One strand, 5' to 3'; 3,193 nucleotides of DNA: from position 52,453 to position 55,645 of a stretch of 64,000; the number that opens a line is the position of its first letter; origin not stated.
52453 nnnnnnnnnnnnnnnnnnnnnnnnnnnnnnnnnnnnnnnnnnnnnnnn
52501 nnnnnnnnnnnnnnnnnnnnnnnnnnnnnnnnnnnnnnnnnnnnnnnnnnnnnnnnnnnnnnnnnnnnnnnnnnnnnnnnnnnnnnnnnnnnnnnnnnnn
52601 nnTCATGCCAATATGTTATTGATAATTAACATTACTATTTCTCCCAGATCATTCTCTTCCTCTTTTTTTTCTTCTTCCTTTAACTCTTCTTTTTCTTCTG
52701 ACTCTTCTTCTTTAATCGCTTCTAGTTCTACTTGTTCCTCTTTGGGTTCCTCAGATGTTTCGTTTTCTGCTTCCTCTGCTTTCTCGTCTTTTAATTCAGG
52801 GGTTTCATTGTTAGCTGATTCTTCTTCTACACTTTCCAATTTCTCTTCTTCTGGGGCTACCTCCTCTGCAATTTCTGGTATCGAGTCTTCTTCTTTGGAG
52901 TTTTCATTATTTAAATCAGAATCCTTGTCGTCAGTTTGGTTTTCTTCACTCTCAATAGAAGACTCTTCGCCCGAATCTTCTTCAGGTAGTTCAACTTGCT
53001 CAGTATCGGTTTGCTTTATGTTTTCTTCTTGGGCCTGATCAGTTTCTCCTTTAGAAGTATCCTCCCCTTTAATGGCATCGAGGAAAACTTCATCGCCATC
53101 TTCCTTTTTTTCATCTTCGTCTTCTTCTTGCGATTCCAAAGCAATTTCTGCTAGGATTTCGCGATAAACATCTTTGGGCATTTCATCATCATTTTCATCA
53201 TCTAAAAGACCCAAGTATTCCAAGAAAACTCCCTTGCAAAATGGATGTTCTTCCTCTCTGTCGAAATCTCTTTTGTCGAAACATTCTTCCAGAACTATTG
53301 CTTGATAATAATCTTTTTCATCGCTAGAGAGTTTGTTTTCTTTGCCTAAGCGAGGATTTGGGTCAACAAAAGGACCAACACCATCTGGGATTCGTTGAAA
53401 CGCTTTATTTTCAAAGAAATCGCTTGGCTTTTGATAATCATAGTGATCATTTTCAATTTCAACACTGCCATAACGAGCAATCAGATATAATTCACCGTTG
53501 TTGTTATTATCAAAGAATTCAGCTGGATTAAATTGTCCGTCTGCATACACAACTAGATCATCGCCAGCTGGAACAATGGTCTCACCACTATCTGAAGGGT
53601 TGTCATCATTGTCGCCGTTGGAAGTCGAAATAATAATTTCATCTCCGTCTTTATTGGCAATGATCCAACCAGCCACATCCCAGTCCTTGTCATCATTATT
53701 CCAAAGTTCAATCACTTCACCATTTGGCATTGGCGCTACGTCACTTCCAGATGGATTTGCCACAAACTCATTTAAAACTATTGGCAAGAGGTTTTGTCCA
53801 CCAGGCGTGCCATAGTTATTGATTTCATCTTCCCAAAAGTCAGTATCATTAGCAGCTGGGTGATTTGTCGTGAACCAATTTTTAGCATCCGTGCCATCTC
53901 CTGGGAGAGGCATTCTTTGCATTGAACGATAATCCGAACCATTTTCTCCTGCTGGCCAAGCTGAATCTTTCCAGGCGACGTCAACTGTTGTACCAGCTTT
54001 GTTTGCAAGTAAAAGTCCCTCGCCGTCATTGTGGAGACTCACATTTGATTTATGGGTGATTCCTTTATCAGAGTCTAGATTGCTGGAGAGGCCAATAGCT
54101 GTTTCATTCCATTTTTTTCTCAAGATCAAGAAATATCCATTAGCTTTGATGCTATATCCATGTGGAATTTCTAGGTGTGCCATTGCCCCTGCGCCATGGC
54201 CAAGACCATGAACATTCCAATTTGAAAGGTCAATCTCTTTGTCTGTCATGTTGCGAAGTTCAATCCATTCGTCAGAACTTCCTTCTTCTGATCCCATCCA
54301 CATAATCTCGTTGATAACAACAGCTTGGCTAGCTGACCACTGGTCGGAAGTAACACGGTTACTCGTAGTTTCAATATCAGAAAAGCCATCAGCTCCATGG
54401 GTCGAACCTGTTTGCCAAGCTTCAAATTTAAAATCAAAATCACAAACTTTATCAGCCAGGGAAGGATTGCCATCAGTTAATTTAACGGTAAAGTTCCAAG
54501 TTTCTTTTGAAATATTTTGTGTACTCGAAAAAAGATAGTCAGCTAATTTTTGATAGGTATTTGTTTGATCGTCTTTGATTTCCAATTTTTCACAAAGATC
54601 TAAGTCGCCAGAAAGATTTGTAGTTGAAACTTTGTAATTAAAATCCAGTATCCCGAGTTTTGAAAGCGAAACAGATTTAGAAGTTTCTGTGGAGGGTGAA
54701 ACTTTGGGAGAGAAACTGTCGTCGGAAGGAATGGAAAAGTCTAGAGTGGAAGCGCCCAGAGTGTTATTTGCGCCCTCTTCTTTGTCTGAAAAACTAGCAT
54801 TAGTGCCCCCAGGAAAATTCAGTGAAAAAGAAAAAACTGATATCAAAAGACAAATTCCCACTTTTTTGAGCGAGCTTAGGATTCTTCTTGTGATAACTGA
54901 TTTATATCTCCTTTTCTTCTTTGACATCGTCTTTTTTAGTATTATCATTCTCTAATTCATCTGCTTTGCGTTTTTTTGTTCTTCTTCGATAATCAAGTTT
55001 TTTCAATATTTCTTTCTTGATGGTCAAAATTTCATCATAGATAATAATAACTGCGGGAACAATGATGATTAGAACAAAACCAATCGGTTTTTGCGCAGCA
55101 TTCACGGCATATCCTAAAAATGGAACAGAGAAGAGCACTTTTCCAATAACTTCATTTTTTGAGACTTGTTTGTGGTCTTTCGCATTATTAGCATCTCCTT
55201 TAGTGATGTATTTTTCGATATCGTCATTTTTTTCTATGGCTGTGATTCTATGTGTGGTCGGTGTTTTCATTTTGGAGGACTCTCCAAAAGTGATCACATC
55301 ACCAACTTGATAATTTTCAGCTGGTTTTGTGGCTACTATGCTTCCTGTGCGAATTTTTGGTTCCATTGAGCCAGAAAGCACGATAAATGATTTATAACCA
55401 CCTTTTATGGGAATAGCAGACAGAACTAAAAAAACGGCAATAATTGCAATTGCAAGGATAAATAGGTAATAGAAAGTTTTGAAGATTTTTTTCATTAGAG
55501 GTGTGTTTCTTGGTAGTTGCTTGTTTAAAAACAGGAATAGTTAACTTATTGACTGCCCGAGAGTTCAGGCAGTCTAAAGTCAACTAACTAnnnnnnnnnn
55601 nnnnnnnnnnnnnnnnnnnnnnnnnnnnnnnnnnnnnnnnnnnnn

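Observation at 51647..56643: SipW-type signal peptidase operon with three TasA/camelysin-like substrates, one carrying lamin-tail domains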

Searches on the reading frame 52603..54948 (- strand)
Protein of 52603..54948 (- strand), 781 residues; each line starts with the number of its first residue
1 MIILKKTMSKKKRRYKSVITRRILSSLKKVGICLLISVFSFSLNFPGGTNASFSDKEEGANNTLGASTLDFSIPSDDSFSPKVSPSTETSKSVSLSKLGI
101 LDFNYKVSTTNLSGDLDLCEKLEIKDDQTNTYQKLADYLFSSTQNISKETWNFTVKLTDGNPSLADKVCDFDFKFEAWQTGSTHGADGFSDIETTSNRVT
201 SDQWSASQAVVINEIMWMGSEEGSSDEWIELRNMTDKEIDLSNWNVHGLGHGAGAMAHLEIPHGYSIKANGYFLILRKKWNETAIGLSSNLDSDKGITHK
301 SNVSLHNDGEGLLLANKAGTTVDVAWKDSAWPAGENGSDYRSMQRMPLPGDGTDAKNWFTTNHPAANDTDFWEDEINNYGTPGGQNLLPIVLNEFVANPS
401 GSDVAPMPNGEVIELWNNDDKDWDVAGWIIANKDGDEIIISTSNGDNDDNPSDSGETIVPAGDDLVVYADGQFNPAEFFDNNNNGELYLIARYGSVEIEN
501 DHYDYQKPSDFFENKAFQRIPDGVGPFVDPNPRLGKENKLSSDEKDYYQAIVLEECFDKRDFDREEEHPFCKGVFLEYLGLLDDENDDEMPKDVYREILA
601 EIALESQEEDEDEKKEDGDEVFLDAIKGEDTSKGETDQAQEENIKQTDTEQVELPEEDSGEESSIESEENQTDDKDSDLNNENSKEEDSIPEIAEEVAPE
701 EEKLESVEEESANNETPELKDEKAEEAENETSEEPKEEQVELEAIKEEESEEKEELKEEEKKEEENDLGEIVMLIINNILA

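Call 3: search_protein_families(library=pfam, proteins=[window:52603-54948:-], max_evalue=1)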
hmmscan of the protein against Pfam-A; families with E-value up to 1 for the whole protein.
window:52603-54948:- (781 aa): 1 family
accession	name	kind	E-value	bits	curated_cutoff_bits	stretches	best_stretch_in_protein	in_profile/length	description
PF00932.25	LTD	-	2e-23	83.3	34.3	2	205-324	3-104/109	Lamin Tail Domain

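Call 4: search_protein_families(library=ncbifam, proteins=[window:52603-54948:-], max_evalue=1)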
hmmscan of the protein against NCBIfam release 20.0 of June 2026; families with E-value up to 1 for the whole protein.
window:52603-54948:- (781 aa): 1 family
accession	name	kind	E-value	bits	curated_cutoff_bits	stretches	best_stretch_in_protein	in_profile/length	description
TIGR04088.1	cognate_SipW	domain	0.035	14.3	19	1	47-69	13-34/34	SipW-dependent-type signal peptide-containing protein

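Call 62: search_protein_families(library=pfam, alignment_id=A4, max_evalue=0.001)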
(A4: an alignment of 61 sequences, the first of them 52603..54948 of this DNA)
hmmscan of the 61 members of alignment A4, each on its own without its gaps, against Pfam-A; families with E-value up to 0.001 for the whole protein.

A. member 1, window:52603-54948:- (781 aa): 1 family
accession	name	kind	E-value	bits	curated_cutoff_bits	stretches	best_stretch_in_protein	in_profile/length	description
PF00932.25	LTD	-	2e-23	83.3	34.3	2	205-324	3-104/109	Lamin Tail Domain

B. families by the number of members that match (of 61 scanned): 13 families
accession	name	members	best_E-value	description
PF00932.25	LTD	48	1.1e-33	Lamin Tail Domain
PF12389.13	Peptidase_M73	14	2.5e-10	Camelysin metallo-endopeptidase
PF13385.13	Laminin_G_3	4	4.7e-33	Concanavalin A-like lectin/glucanases superfamily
PF00754.31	F5_F8_type_C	1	1.7e-20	F5/8 type C domain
PF24517.2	CBM96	1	3.1e-18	Carbohydrate-binding module family 96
PF22633.2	F5_F8_type_C_2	1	1.7e-17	NedA-like, galactose-binding domain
PF16656.11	Pur_ac_phosph_N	1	1.8e-09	Purple acid Phosphatase, N-terminal domain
PF07953.20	Toxin_R_bind_N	1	4e-09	Clostridium neurotoxin, N-terminal receptor binding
PF02973.23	Sialidase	1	9.7e-08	Sialidase, N-terminal domain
PF23981.1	DUF7305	1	1.6e-06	Domain of unknown function (DUF7305)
PF10342.15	Kre9_KNH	1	1.1e-05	Kre9/KNH-like N-terminal Ig-like domain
PF17963.7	Big_9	1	8.5e-05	Bacterial Ig domain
PF00041.27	fn3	1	0.00035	Fibronectin type III domain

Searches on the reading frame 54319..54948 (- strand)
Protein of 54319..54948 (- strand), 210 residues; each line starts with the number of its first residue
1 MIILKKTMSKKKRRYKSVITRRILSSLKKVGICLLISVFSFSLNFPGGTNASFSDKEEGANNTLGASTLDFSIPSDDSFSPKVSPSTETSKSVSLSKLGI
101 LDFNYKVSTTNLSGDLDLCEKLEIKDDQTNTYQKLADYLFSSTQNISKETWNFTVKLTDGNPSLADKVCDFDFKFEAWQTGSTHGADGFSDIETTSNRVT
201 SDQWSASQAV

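Call 19: find_homologous_proteins(query=window:54319-54948:-)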
Query window:54319-54948:-: 78 candidates shared short words with the query, none scored E <= 0.001.

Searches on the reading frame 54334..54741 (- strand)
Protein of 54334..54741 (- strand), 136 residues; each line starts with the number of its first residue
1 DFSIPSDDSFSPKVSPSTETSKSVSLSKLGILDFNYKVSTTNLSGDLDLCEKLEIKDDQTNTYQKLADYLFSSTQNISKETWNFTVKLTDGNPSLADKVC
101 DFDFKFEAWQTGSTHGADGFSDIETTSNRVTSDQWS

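Call 59: search_protein_representatives(protein=window:54334-54741:-)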
Query: 136 residues. Proteins with E-value up to 0.001 (for the whole library): 485; up to 1e-10: 119; up to 1e-30: 2. The best 150 are listed.
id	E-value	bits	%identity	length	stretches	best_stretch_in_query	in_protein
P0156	9.8e-39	148.9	52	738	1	1-136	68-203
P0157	2.2e-37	144.5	56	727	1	1-135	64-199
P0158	5.4e-25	104.5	44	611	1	1-136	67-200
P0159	5.9e-25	104.3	46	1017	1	2-132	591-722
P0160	7.5e-21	91.0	42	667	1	1-135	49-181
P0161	1.1e-20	90.5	38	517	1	1-136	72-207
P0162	1.4e-19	86.9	40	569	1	1-131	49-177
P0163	1.5e-19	86.8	43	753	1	1-135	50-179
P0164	6.4e-18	81.6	39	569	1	1-136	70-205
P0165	7.8e-18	81.3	38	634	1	1-135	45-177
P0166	2.2e-17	79.8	38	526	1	1-135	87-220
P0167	2.7e-17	79.5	38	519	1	2-130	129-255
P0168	3.7e-17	79.1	38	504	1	1-135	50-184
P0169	4.1e-17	78.9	40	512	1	1-135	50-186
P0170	5.2e-17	78.6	39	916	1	1-135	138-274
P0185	1.4e-15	74.0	38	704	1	1-136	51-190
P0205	4.7e-14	69.0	42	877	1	1-135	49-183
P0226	1.2e-12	64.5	35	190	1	11-132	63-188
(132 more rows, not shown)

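Call 64: list_cluster_members(proteins=[P0156, P0157, P0158, P0160, P0161, P0163, P0169, P0185, P0205, P0226])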
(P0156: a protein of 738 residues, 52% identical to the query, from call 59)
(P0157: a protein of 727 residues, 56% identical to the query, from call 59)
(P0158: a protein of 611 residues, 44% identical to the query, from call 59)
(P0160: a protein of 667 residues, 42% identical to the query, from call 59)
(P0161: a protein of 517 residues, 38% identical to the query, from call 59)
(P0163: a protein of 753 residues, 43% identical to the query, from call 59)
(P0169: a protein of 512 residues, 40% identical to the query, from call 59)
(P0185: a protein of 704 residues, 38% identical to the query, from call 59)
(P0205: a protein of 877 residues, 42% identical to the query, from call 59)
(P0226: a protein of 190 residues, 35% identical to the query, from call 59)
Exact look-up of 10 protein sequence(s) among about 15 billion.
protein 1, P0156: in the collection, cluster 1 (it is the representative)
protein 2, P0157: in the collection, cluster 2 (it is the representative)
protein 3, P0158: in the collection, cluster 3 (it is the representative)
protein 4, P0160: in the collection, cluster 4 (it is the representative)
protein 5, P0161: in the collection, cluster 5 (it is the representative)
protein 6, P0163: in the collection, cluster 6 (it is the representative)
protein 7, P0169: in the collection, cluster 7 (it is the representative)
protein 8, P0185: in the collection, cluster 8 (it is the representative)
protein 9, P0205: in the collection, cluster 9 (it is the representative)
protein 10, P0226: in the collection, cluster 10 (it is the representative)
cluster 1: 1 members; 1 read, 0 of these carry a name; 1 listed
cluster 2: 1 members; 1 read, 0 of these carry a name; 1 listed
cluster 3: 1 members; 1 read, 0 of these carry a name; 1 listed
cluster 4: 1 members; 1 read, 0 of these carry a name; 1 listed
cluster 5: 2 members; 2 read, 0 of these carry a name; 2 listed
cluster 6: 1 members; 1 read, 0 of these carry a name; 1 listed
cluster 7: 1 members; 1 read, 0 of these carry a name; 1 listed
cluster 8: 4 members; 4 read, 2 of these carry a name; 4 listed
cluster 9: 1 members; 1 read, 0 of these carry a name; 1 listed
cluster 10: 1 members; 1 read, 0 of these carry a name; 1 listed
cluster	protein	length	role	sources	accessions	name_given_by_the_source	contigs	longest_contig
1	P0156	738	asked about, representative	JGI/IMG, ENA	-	-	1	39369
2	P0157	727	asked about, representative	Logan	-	-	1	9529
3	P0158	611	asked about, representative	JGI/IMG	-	-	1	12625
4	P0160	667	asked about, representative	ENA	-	-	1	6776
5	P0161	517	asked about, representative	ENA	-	-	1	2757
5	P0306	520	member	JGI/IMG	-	-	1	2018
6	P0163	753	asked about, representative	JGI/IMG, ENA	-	-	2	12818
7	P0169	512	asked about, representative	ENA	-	-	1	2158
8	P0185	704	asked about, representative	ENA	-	-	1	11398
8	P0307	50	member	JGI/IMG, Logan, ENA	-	integrase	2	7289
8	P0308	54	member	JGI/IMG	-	integrase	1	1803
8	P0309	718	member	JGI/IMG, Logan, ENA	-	-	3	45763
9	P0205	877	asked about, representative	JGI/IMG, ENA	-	-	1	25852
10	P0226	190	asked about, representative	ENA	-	-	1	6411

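Call 73: find_encoding_contigs(protein=P0205, flank=6000, max_places=1)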
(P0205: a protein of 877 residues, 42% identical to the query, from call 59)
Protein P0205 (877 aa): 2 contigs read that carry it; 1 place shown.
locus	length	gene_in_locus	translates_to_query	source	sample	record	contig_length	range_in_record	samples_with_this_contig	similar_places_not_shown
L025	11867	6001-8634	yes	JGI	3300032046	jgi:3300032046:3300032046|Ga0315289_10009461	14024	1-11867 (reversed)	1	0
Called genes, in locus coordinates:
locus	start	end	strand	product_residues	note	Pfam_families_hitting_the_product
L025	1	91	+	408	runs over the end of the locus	-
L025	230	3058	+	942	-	-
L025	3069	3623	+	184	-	-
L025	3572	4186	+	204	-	PF04203:Sortase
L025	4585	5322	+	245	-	PF12389:Peptidase_M73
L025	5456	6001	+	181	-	-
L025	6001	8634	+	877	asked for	PF00932:LTD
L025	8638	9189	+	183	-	-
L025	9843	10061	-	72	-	-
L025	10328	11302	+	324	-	PF00188:CAP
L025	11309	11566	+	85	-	-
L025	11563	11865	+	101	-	?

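Call 74: find_encoding_contigs(protein=P0163, flank=6000, max_places=1)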
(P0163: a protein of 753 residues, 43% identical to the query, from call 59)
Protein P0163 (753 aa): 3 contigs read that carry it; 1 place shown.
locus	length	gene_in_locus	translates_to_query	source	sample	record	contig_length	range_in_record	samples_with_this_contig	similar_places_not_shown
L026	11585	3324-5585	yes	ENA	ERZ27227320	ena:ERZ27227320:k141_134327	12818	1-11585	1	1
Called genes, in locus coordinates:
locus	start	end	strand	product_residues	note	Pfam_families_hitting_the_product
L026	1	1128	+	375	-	?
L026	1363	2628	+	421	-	PF12389:Peptidase_M73 (weak), PF13385:Laminin_G_3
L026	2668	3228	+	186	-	PF10502:Peptidase_S26 (weak), PF00717:Peptidase_S24 (weak)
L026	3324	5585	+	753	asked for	PF00932:LTD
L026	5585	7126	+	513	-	PF16656:Pur_ac_phosph_N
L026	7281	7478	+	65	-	-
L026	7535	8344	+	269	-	-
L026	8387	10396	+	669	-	PF00149:Metallophos, PF18911:PKD_4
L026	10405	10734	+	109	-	-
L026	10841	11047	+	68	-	-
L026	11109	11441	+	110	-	-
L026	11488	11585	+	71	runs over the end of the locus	-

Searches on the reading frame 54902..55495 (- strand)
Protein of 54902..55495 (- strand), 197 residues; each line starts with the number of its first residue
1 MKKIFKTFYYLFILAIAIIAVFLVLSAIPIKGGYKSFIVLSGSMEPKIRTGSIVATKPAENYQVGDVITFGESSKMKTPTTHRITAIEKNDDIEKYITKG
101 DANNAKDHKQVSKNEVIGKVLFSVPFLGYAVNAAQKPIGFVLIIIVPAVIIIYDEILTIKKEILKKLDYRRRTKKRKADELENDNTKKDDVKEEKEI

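Call 3: search_protein_families(library=pfam, proteins=[window:54902-55495:-], max_evalue=1)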
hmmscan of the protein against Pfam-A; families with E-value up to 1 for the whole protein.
window:54902-55495:- (197 aa): 5 families
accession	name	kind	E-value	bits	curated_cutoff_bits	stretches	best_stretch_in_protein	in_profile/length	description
PF10502.14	Peptidase_S26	-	0.0064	16.9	22.9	1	17-87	6-80/168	Signal peptidase, peptidase S26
PF15102.11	TMEM154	-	0.0069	16.7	30.3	1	138-195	61-115/153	TMEM154 protein family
PF00717.28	Peptidase_S24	-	0.034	14.3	23.3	1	39-70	40-71/116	Peptidase S24-like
PF12671.13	Amidase_6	-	0.094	13.3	23.2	1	34-108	75-148/163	Putative amidase domain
PF16118.10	DUF4834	-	0.81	11.1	27.8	0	138-188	4-53/99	Domain of unknown function (DUF4834)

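Call 4: search_protein_families(library=ncbifam, proteins=[window:54902-55495:-], max_evalue=1)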
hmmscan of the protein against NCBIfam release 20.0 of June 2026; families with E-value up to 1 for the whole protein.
window:54902-55495:- (197 aa): 4 families
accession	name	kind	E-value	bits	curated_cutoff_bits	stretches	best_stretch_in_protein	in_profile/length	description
NF046067.1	SigPepSipWBacil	equivalog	7.6e-37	126.7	190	1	7-180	6-185/189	signal peptidase I SipW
TIGR02228.1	sigpep_I_arch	equivalog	2.8e-36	124.8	51.85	1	3-158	2-157/158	signal peptidase I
TIGR02227.1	sigpep_I_bact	equivalog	3e-05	23.9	47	1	16-89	2-79/162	signal peptidase I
TIGR03025.1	EPS_sugtrans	subfamily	0.1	11.8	295.55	1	9-124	99-211/445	exopolysaccharide biosynthesis polyprenyl glycosylphosphotransferase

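Call 33: search_solved_structures(query=window:54902-55495:-, max_evalue=1, show_alignments=2)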
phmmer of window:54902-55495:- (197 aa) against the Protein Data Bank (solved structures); distinct sequences matched with E-value up to 1: 7.
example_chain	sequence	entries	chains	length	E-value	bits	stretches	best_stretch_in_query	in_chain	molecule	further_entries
7p2p_A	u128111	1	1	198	6.8e-09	39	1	8-131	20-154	Signal peptidase complex catalytic subunit SEC11A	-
7p2q_A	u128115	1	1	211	1.2e-08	38.2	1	7-150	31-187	Signal peptidase complex catalytic subunit SEC11C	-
9rjb_A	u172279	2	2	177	1.3e-08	38.1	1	8-131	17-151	Signal peptidase complex catalytic subunit SEC11A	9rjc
9o0i_G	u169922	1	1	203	0.1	15.7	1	120-153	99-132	Kiwa protein KwaA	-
9mrg_A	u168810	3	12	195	0.11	15.6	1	120-153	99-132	Kiwa protein KwaA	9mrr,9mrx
3d9x_A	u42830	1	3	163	0.44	13.6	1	47-103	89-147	Adhesin A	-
6sbi_A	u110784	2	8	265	0.87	12.6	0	19-97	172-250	Acylpyruvase FAHD1, mitochondrial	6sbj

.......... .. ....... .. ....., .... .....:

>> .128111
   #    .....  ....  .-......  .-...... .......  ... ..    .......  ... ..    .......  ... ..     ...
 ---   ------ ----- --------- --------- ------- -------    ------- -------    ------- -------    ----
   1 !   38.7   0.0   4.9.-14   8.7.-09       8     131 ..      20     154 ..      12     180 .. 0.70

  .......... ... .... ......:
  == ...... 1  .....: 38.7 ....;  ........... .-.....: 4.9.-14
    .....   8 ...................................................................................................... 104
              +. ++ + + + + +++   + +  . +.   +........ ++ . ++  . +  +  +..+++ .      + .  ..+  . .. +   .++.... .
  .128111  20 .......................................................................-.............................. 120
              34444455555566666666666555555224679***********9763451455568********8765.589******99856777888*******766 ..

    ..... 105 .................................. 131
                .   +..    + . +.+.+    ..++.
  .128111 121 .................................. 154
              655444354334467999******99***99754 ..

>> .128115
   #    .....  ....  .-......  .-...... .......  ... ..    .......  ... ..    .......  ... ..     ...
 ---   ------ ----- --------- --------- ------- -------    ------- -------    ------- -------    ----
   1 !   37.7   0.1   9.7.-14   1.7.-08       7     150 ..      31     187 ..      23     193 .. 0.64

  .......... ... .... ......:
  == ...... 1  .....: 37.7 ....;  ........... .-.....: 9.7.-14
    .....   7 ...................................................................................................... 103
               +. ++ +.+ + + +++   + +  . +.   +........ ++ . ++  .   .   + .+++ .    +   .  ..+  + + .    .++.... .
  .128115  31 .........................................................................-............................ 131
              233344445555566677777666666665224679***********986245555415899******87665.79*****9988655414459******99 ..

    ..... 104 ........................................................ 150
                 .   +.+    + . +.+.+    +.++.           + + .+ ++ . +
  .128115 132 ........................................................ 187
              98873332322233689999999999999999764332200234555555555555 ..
